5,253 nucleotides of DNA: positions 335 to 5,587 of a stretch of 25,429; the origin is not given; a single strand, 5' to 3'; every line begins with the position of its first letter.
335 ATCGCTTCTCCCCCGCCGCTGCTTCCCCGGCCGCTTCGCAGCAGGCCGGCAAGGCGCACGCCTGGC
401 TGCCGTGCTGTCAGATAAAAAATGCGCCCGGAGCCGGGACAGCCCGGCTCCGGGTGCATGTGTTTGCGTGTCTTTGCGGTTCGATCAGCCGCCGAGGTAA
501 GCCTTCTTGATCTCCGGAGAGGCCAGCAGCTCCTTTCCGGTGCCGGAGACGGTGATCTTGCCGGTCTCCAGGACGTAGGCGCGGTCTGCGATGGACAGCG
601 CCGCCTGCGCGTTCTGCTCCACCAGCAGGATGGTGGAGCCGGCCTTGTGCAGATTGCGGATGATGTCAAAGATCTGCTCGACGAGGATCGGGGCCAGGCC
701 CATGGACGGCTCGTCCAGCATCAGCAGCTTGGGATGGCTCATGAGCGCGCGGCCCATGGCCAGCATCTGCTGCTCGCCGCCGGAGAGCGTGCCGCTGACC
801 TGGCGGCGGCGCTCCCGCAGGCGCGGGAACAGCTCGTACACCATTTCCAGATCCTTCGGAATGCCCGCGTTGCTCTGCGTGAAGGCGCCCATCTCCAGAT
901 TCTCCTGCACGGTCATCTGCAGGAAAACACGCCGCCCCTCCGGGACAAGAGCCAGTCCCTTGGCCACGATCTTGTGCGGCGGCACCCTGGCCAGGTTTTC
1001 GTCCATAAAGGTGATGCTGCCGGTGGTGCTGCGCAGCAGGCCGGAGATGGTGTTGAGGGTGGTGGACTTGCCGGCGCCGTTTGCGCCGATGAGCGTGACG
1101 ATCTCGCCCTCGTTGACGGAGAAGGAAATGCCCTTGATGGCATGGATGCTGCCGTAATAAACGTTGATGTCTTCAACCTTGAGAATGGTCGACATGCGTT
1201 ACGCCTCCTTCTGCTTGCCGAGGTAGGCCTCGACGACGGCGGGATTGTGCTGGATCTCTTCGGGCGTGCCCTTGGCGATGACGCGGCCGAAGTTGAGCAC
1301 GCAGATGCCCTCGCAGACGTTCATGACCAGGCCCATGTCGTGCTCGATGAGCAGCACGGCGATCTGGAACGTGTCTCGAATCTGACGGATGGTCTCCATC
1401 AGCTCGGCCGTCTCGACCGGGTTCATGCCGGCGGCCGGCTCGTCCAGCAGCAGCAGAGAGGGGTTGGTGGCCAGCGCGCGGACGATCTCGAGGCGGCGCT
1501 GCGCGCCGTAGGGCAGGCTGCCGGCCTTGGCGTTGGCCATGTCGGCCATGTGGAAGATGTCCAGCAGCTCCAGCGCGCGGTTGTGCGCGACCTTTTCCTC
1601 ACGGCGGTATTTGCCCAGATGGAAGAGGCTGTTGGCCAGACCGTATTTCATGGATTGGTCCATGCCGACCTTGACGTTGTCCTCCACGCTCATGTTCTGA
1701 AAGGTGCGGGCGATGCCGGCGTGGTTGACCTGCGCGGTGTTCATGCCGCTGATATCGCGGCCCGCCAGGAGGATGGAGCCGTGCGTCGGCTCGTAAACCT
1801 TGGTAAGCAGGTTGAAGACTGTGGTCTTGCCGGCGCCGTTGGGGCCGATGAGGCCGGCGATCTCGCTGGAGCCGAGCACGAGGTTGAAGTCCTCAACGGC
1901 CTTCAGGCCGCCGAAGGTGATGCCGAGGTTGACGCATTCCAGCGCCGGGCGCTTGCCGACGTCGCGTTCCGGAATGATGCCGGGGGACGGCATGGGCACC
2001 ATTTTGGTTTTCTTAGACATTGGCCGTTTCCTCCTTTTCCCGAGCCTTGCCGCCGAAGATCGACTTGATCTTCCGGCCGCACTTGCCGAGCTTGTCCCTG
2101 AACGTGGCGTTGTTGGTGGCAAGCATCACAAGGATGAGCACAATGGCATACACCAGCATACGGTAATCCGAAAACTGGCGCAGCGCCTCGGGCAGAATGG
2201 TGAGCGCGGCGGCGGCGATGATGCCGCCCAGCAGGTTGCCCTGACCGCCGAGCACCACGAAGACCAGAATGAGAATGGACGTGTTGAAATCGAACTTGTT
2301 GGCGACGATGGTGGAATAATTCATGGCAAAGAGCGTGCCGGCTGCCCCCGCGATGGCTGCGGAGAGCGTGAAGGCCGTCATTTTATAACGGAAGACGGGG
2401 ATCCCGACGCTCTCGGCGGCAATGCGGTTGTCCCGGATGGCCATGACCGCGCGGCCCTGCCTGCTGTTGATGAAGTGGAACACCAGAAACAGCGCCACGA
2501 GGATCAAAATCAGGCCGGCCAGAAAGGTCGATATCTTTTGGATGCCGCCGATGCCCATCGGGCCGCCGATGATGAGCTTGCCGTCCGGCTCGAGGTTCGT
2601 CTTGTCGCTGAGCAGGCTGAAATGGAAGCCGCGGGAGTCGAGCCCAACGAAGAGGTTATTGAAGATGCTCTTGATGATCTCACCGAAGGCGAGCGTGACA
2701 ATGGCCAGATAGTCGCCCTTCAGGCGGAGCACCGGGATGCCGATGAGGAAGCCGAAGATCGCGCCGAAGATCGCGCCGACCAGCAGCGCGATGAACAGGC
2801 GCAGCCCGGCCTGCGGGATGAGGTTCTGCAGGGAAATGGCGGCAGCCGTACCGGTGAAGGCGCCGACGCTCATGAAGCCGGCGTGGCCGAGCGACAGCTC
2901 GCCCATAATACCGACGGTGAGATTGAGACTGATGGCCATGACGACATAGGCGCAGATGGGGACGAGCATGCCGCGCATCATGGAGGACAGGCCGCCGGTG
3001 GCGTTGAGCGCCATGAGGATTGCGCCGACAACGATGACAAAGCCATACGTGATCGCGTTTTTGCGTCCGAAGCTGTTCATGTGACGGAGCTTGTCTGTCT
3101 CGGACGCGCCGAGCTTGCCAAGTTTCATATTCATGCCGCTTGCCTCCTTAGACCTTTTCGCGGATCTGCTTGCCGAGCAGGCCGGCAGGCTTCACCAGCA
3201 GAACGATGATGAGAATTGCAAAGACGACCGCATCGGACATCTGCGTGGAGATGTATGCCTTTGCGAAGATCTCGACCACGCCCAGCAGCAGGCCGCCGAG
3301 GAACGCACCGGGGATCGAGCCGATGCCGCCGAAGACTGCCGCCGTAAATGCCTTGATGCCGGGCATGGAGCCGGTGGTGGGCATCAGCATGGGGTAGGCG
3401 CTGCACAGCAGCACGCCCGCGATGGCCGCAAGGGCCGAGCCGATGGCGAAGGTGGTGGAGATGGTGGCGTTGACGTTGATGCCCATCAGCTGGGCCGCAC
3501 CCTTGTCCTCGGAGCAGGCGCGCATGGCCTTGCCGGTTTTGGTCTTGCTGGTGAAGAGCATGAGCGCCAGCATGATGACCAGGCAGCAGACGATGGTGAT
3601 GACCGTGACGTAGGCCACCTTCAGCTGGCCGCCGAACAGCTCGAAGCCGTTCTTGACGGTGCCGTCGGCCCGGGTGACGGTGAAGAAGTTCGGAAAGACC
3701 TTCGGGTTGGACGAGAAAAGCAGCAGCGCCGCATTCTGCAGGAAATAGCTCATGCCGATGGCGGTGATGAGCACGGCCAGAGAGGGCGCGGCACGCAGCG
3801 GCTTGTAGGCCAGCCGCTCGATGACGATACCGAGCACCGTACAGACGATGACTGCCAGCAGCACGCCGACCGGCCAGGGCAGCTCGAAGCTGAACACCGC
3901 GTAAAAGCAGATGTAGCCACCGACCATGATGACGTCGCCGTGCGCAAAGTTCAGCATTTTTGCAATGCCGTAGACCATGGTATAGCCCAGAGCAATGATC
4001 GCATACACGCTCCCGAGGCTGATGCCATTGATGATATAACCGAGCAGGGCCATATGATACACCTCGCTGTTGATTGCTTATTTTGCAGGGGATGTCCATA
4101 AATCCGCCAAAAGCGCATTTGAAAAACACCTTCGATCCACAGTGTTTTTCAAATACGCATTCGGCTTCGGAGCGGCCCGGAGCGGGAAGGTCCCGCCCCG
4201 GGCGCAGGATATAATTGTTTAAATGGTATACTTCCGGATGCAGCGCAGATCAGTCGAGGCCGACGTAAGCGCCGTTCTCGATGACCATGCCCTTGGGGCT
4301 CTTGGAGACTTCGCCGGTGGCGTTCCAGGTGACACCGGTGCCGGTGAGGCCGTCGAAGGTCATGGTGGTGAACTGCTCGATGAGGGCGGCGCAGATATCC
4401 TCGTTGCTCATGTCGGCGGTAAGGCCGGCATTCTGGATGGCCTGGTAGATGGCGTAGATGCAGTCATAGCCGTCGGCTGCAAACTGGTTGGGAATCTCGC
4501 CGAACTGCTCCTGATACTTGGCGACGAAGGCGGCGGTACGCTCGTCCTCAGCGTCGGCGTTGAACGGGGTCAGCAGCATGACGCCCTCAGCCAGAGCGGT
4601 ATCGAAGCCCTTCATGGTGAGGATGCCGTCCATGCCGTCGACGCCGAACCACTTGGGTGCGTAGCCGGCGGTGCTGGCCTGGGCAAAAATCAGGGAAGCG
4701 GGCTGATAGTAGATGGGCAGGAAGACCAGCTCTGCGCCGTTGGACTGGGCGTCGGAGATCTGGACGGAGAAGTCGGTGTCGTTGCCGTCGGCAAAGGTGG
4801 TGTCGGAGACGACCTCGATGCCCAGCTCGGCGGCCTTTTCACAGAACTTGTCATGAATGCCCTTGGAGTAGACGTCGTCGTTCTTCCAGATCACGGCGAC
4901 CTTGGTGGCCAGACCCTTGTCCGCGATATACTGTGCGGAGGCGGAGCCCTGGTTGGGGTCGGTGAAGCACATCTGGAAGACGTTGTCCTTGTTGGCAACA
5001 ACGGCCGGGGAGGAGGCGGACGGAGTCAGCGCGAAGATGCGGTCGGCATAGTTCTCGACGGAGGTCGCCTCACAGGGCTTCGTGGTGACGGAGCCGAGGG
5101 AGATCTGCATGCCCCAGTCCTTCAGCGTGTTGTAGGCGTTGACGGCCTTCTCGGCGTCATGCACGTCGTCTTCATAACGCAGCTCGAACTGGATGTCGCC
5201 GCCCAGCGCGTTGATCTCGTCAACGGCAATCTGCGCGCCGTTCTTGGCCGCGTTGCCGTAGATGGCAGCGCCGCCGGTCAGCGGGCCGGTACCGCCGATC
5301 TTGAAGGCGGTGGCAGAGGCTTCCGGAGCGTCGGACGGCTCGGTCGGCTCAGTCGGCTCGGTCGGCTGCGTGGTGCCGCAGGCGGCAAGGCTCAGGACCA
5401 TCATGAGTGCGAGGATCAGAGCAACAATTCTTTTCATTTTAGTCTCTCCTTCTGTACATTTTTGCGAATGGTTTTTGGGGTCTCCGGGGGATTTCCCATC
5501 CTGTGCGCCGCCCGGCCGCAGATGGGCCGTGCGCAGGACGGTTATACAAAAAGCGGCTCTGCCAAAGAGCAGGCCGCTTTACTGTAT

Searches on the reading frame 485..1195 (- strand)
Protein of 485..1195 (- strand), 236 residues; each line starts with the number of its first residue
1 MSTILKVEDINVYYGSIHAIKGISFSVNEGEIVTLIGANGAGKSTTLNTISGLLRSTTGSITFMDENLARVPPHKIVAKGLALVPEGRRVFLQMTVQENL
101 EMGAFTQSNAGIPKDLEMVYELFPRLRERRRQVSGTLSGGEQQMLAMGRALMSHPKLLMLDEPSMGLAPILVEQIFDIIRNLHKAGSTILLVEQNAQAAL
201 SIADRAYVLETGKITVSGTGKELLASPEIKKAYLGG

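Call 60: search_protein_families(library=pfam, proteins=[window:485-1195:-], max_evalue=0.00001)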
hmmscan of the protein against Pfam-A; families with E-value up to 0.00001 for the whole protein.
window:485-1195:- (236 aa): 2 families
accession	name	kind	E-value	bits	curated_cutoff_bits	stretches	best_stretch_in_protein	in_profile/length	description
PF00005.33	ABC_tran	-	5.5e-31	108.4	25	1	21-164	2-136/137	ABC transporter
PF13304.12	AAA_21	-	7.7e-10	39.7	27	0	33-89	2-71/304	AAA domain, putative AbiEii toxin, Type IV TA system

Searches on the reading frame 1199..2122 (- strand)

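Call 60: search_protein_families(library=pfam, proteins=[window:1199-2122:-], max_evalue=0.00001)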
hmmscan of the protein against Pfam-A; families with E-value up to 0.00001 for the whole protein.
window:1199-2122:- (307 aa): 3 families
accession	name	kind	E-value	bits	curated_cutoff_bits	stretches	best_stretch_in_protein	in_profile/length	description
PF00005.33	ABC_tran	-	5.9e-27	95.4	25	1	77-230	2-136/137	ABC transporter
PF12399.14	BCA_ABC_TP_C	-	2.9e-12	46.4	25.5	1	280-304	1-25/27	Branched-chain amino acid ATP-binding cassette transporter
PF13304.12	AAA_21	-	6.2e-07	30.2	27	0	88-106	1-19/304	AAA domain, putative AbiEii toxin, Type IV TA system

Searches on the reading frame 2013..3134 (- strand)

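Call 60: search_protein_families(library=pfam, proteins=[window:2013-3134:-], max_evalue=0.00001)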
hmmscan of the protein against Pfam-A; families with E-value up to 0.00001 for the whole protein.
window:2013-3134:- (373 aa): 1 family
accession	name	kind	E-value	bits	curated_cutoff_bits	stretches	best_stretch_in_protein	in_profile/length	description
PF02653.21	BPD_transp_2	-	2.4e-43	148.6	26.8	1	56-337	5-269/269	Branched-chain amino acid transport system / permease component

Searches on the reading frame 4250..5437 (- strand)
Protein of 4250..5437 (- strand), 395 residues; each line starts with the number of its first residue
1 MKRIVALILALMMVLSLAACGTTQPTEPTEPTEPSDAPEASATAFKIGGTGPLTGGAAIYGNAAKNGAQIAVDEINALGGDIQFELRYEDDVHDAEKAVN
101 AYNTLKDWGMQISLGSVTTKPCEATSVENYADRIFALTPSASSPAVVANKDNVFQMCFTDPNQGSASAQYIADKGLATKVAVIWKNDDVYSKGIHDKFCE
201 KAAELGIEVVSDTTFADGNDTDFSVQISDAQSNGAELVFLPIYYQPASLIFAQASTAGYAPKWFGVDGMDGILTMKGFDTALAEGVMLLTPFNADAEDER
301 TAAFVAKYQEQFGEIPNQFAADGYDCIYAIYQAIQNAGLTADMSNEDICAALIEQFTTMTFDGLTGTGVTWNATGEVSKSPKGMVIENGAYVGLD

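Call 9: search_protein_families(library=pfam, proteins=[window:4250-5437:-], max_evalue=0.00001)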
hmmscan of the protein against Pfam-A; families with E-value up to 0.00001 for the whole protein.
window:4250-5437:- (395 aa): 3 families
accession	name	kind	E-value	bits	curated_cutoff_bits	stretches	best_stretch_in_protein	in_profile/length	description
PF13458.12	Peripla_BP_6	-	2.7e-45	156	31.7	1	46-378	3-330/343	Periplasmic binding protein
PF01094.35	ANF_receptor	-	1.4e-18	67.5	25.4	1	65-377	3-340/353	Receptor family ligand binding region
PF13433.12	Peripla_BP_5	-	6.6e-07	29.2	27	1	46-354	2-308/363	Periplasmic binding protein domain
